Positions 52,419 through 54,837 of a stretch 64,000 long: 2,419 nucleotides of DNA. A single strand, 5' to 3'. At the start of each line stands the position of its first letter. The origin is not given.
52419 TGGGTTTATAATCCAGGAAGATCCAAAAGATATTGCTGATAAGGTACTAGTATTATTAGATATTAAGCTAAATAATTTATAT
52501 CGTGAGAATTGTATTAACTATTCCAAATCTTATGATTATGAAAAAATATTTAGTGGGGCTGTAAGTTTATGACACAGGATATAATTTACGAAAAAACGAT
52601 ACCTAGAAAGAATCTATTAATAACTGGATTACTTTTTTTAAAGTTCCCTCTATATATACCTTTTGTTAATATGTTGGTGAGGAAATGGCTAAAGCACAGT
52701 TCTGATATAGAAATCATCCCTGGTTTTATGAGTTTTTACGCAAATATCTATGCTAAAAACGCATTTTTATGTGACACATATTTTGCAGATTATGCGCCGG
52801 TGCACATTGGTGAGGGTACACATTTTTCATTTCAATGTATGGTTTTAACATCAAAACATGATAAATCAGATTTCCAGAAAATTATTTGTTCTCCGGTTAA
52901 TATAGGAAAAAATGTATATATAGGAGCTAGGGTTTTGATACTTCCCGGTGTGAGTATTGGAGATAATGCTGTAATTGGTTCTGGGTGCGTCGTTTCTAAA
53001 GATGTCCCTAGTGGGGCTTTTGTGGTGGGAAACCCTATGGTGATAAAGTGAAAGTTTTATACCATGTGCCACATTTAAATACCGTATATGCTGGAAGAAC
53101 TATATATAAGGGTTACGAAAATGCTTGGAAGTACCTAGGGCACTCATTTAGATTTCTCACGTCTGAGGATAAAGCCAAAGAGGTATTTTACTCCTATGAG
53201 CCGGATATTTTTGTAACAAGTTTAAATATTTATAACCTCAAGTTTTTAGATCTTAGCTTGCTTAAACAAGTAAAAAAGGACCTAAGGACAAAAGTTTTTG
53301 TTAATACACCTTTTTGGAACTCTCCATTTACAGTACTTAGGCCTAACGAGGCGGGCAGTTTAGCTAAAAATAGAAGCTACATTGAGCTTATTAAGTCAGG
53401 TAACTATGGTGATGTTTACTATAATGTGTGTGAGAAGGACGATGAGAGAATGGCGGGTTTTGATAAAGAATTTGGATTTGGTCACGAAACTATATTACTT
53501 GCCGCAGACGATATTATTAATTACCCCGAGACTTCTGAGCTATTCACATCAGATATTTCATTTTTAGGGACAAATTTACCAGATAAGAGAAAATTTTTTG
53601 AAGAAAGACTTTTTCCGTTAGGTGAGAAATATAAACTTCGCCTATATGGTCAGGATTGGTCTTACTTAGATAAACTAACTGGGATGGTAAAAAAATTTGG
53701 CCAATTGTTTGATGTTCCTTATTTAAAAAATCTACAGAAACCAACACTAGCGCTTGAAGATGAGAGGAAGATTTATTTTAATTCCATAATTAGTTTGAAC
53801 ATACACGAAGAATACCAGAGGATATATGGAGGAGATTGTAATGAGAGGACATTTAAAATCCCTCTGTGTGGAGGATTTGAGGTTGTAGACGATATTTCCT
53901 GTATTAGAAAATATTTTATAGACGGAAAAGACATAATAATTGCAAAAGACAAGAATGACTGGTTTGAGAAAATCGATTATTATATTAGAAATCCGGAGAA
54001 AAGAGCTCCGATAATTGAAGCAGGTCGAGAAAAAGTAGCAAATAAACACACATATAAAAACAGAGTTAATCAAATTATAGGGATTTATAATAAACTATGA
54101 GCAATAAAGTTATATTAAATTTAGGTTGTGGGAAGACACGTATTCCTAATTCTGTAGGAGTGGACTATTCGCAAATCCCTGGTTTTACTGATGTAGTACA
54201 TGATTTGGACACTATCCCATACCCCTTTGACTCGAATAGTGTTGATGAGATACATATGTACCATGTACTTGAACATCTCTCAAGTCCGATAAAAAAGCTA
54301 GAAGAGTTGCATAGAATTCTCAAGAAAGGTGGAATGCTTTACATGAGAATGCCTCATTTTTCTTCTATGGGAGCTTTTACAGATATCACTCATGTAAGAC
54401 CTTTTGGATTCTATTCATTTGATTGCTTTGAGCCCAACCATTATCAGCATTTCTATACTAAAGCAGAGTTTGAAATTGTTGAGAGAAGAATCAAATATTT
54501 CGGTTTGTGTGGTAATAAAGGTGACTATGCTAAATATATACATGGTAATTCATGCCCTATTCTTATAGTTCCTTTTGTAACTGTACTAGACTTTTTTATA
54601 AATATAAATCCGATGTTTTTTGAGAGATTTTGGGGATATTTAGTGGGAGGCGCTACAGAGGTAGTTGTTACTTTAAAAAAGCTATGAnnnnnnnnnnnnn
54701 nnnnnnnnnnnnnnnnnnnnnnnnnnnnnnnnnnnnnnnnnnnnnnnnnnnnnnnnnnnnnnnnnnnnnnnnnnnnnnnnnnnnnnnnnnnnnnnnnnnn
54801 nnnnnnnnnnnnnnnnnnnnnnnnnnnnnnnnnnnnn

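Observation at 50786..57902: Modification module: four methyltransferases (one tandem, one CmcI-type) plus a hexapeptide acetyltransferase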

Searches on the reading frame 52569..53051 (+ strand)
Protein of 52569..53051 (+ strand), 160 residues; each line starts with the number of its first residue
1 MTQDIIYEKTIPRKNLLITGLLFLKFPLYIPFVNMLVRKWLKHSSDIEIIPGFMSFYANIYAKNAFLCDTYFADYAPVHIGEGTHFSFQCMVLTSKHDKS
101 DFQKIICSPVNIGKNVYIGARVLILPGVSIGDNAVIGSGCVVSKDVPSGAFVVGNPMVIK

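Call 4: search_protein_families(library=pfam, proteins=[window:52569-53051:+], max_evalue=0.01)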
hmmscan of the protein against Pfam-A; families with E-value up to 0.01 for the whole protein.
window:52569-53051:+ (160 aa): 3 families
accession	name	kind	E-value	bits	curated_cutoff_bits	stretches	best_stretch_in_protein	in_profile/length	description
PF00132.30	Hexapep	-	4.2e-13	48.8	27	1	110-143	2-35/36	Bacterial transferase hexapeptide (six repeats)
PF14602.12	Hexapep_2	-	9.8e-10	38.4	27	1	109-143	1-33/34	Hexapeptide repeat of succinyl-transferase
PF25084.1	LbH_EIF2B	-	0.0025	18.2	54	0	106-146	58-97/105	EIF2B subunit epsilon LbH domain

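Call 8: search_protein_families(library=ncbifam, proteins=[window:52569-53051:+], max_evalue=0.001)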
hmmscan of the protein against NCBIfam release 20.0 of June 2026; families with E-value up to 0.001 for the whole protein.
window:52569-53051:+ (160 aa): 41 families (the best 25 are shown)
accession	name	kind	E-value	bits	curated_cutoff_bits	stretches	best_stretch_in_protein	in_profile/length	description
NF007499.0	PRK10092.1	equivalog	1.7e-20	73.6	314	1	37-158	50-178/183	maltose O-acetyltransferase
NF058585.1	HptprglPActTf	PfamEq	7.4e-18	64.7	300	1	67-158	69-155/172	heptaprenylglyceryl phosphate O-acetyltransferase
NF007797.0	PRK10502.1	subfamily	4.9e-16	58.9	192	1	72-158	87-174/183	WcaF family extracellular polysaccharide biosynthesis acetyltransferase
NF007076.0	PRK09527.1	equivalog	4.3e-15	55.7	347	1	53-157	69-179/203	galactoside O-acetyltransferase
NF007240.0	PRK09677.1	equivalog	7.5e-15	54.9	243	1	78-158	98-179/192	putative lipopolysaccharide biosynthesis O-acetyl transferase WbbJ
TIGR03308.1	phn_thr-fam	hypoth_equivalog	1.4e-13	51.1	201.65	1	83-157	80-156/204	phosphonate metabolim protein, transferase hexapeptide repeat family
TIGR03570.1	NeuD_NnaD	subfamily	4.3e-13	49.3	160.8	1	104-156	148-200/202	NeuD/PglB/VioB family sugar acetyltransferase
NF000311.1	Vat_ABCDEFH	equivalog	3.6e-12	46.3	300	1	82-157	82-158/201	Vat family streptogramin A O-acetyltransferase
NF038307.1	EPS_acetyl_HpsU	equivalog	1.7e-11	44.1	305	1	75-157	89-172/178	hormogonium polysaccharide biosynthesis acetyltransferase HpsU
TIGR04008.1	WcaF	equivalog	4.4e-11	43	326.3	1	75-159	89-174/180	colanic acid biosynthesis acetyltransferase WcaF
NF000490.1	chloram_CatB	equivalog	3.7e-10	39.5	350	1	108-157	109-158/210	type B chloramphenicol O-acetyltransferase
NF000147.1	stregram_VatF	exception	3.9e-10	39.6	400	1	110-158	121-169/221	streptogramin A O-acetyltransferase Vat(F)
NF000084.1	amicyc_ac_ApmA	equivalog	8.6e-10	38.8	550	1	66-160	136-229/274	aminocyclitol acetyltransferase ApmA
NF041874.1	EPS_EpsC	equivalog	9.3e-10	38.5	150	1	108-157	113-161/168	serine O-acetyltransferase EpsC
NF033468.1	stregram_VatI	exception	1.6e-09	37.8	415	1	103-157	106-160/208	streptogramin A O-acetyltransferase Vat(I)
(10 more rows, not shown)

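Call 20: search_solved_structures(query=window:52569-53051:+, max_evalue=0.001)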
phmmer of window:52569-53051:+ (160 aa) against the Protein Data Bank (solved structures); distinct sequences matched with E-value up to 0.001: 80 (the best 60 are shown).
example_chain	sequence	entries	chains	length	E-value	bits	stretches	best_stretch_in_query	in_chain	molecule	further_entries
1ocx_A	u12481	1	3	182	5.1e-16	62.4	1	49-157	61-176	MALTOSE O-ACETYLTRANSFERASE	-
6ag8_C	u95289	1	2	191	5.9e-16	62.2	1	49-157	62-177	Maltose O-acetyltransferase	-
3hjj_A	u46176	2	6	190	8.1e-16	61.8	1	47-157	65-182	Maltose O-acetyltransferase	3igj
3ftt_A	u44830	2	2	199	1.2e-15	61.3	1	96-157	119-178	Putative acetyltransferase SACOL2570 | Galactoside O-acetyltransferase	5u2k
4dcl_A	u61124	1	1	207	1.2e-15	61.2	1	96-157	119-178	Putative acetyltransferase SACOL2570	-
4egg_A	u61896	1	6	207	1.2e-15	61.2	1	96-157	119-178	Putative acetyltransferase SACOL2570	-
3v4e_A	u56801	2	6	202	1.2e-15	61.2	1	96-157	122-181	Galactoside O-acetyltransferase | Putative acetyltransferase SACOL2570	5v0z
3srt_A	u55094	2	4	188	1.3e-15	61.1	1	59-157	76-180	Maltose O-acetyltransferase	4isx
2ic7_A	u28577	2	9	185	2.2e-15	60.4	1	56-157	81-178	Maltose transacetylase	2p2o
1kqa_A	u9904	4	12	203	1.9e-12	50.8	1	105-157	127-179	GALACTOSIDE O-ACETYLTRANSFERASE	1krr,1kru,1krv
3fs8_A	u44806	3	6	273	1.1e-11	48.4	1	115-156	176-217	QdtC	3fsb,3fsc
7s43_A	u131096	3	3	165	3.7e-11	46.6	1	108-146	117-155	N-acetyltransferase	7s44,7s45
7s3u_A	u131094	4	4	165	6.6e-11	45.8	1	108-146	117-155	N-acetyltransferase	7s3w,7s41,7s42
4mzu_A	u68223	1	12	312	1.3e-10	44.9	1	111-157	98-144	WxcM-like protein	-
8vr6_A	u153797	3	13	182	2.2e-09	40.9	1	108-159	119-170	Acetyltransferase, putative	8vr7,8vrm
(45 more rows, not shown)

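Call 77: search_solved_structures(query=window:52569-53051:+, max_evalue=1e-15, show_alignments=2)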
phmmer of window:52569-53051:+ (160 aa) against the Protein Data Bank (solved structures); distinct sequences matched with E-value up to 1e-15: 3.
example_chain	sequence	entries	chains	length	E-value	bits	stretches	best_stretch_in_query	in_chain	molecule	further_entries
1ocx_A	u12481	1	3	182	5.1e-16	62.4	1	49-157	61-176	MALTOSE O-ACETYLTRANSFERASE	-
6ag8_C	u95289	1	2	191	5.9e-16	62.2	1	49-157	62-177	Maltose O-acetyltransferase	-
3hjj_A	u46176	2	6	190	8.1e-16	61.8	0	47-157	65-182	Maltose O-acetyltransferase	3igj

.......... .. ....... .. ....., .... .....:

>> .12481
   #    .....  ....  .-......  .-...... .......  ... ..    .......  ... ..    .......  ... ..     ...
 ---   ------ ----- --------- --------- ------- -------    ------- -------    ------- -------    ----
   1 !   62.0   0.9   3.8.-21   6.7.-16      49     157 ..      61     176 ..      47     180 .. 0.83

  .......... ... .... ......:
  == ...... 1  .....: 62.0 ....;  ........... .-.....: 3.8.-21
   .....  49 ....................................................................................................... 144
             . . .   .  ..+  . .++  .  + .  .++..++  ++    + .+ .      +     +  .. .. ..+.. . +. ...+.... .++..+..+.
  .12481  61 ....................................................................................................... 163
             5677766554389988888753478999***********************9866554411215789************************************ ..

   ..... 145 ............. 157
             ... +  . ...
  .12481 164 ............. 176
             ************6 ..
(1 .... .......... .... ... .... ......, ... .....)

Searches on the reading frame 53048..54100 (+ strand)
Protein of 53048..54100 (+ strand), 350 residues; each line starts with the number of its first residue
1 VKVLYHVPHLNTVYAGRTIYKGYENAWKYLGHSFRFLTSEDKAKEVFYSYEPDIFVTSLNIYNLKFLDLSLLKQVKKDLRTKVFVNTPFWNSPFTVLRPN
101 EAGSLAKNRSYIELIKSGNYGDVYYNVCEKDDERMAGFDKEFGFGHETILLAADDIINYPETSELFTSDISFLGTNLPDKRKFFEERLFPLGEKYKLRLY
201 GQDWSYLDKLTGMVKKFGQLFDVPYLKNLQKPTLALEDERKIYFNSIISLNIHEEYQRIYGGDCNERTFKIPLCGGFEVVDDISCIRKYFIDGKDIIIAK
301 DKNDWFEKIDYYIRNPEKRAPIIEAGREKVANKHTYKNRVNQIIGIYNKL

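Call 4: search_protein_families(library=pfam, proteins=[window:53048-54100:+], max_evalue=0.01)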
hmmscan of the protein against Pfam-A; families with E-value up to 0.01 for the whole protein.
window:53048-54100:+ (350 aa): 1 family
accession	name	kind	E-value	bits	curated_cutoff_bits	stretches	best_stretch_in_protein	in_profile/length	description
PF13524.12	Glyco_trans_1_2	-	2.8e-24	86.1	25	1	193-344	13-143/144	Glycosyl transferase-like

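Call 8: search_protein_families(library=ncbifam, proteins=[window:53048-54100:+], max_evalue=0.001)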
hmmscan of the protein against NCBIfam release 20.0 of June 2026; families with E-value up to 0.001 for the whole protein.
window:53048-54100:+ (350 aa): 0 families

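Call 67: search_solved_structures(query=window:53048-54100:+, max_evalue=1)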
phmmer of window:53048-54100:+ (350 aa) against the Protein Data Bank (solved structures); distinct sequences matched with E-value up to 1: 1.
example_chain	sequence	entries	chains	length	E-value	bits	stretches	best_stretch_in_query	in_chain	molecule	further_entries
8zb9_A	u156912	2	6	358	0.21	13.8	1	293-328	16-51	Non-structural protein 1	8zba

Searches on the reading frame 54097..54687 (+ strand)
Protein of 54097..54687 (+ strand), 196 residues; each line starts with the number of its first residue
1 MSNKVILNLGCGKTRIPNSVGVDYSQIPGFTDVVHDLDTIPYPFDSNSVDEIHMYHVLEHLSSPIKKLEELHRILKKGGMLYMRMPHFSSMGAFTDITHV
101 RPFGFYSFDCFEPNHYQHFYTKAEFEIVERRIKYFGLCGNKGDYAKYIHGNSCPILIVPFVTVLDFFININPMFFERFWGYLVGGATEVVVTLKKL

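Call 4: search_protein_families(library=pfam, proteins=[window:54097-54687:+], max_evalue=0.01)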
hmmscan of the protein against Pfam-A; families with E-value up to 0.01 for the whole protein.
window:54097-54687:+ (196 aa): 6 families
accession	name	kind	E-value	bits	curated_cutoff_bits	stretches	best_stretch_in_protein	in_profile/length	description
PF08241.18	Methyltransf_11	-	5.6e-09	37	21.2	1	33-82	47-94/95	Methyltransferase domain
PF13489.12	Methyltransf_23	-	1e-06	29.1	27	1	18-103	46-138/164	Methyltransferase domain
PF05148.21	Methyltransf_8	-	5.8e-05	23.5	27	1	3-94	73-169/219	Hypothetical methyltransferase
PF08242.18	Methyltransf_12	-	0.00013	23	30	1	44-81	64-98/98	Methyltransferase domain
PF13847.12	Methyltransf_31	-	0.00021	21.4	27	1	40-87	66-113/145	Methyltransferase domain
PF13649.12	Methyltransf_25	-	0.00038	21.5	27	1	34-79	52-97/97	Methyltransferase domain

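Call 8: search_protein_families(library=ncbifam, proteins=[window:54097-54687:+], max_evalue=0.001)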
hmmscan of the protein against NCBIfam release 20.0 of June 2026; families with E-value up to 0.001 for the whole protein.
window:54097-54687:+ (196 aa): 1 family
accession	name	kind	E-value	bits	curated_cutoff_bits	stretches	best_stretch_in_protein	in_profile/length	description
NF045667.1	MTase_DVU1556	equivalog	0.00096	18.7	155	0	40-83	76-119/213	DVU_1556 family methyltransferase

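Call 18: search_solved_structures(query=window:54097-54687:+, max_evalue=1)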
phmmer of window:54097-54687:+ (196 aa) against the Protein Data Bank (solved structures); distinct sequences matched with E-value up to 1: 12.
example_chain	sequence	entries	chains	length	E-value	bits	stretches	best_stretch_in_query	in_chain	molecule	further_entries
3mgg_A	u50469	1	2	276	0.00021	24.8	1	40-82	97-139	Methyltransferase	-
6f5z_A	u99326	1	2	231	0.00045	23.7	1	25-88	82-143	24-sterol C-methyltransferase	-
3cc8_A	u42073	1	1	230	0.0053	20.2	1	33-115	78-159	Putative methyltransferase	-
3dh0_A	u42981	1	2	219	0.17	15.3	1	42-78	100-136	SAM dependent methyltransferase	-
2zfu_A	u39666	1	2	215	0.23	14.9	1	4-92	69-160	Cerebral protein 1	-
6uak_A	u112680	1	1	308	0.27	14.7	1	38-82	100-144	SAM dependent methyltransferase LahSB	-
7erv_A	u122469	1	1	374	0.28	14.6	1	122-188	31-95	Histidine decarboxylase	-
7eru_A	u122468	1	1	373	0.29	14.5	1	122-188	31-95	Histidine decarboxylase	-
6uv6_A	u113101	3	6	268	0.48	13.8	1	36-83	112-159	D-glucose O-methyltransferase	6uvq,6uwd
4krh_A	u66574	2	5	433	0.49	13.8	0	38-85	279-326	Phosphoethanolamine N-methyltransferase 2 | Phospholethanolamine N-methyltransferase 2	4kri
4pne_A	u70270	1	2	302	0.67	13.4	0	37-82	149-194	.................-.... protein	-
2p7h_A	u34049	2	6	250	0.94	12.9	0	49-91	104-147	Hypothetical protein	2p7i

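Call 69: find_encoding_contigs(protein=window:54097-54687:+, flank=1000, max_places=6)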
Protein window:54097-54687:+ (196 aa): 6 contigs read that carry it; 4 places shown.
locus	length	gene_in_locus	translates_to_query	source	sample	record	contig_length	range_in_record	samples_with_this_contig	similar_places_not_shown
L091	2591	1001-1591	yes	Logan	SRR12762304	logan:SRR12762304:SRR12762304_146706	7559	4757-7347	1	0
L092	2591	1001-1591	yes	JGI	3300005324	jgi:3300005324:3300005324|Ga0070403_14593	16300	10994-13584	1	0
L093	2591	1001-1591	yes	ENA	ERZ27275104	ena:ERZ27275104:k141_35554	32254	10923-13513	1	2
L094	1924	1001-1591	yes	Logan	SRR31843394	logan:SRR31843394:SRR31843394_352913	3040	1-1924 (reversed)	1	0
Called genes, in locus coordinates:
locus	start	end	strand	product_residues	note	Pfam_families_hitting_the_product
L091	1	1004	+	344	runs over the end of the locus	PF13524:Glyco_trans_1_2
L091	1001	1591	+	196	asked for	PF08241:Methyltransf_11, PF13489:Methyltransf_23 (weak)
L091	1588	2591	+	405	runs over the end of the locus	?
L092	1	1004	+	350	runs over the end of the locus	PF13524:Glyco_trans_1_2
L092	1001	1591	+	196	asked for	PF08241:Methyltransf_11, PF13489:Methyltransf_23 (weak)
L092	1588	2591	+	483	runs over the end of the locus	PF13489:Methyltransf_23, PF13847:Methyltransf_31, PF08241:Methyltransf_11, PF08242:Methyltransf_12, PF13649:Methyltransf_25, PF07021:MetW, PF13489:Methyltransf_23, PF08241:Methyltransf_11, +6 more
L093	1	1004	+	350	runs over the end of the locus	PF13524:Glyco_trans_1_2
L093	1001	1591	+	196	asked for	PF08241:Methyltransf_11, PF13489:Methyltransf_23 (weak)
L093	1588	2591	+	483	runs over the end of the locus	PF13489:Methyltransf_23, PF13847:Methyltransf_31, PF08241:Methyltransf_11, PF08242:Methyltransf_12, PF13649:Methyltransf_25, PF07021:MetW, PF13489:Methyltransf_23, PF08241:Methyltransf_11, +6 more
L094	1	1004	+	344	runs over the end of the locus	PF13524:Glyco_trans_1_2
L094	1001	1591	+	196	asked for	PF08241:Methyltransf_11, PF13489:Methyltransf_23 (weak)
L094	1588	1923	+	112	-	?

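Call 75: search_protein_representatives(protein=window:54097-54687:+)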
Query: 196 residues. Proteins with E-value up to 0.001 (for the whole library): 9771; up to 1e-10: 2422; up to 1e-30: 11. The best 150 are listed.
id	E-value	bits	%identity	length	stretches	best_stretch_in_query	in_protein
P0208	7.9e-83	294.0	64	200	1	1-195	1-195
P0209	1.3e-43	166.0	46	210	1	3-193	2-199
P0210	1.1e-41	159.6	44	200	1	6-196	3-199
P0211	1.0e-40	156.5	42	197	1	6-194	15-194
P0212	2.3e-37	145.5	38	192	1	2-194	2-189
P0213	1.5e-34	136.3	65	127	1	2-94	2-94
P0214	1.9e-34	136.0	43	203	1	4-196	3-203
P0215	2.0e-33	132.7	56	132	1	75-176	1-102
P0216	5.4e-33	131.3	41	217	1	3-194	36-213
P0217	1.9e-31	126.3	42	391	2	7-133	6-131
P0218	3.6e-31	125.3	41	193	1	2-195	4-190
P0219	2.7e-30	122.5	48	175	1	7-135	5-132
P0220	3.0e-30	122.3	43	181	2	4-135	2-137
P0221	4.1e-30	121.9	41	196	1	7-196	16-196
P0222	6.7e-30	121.2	41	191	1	6-195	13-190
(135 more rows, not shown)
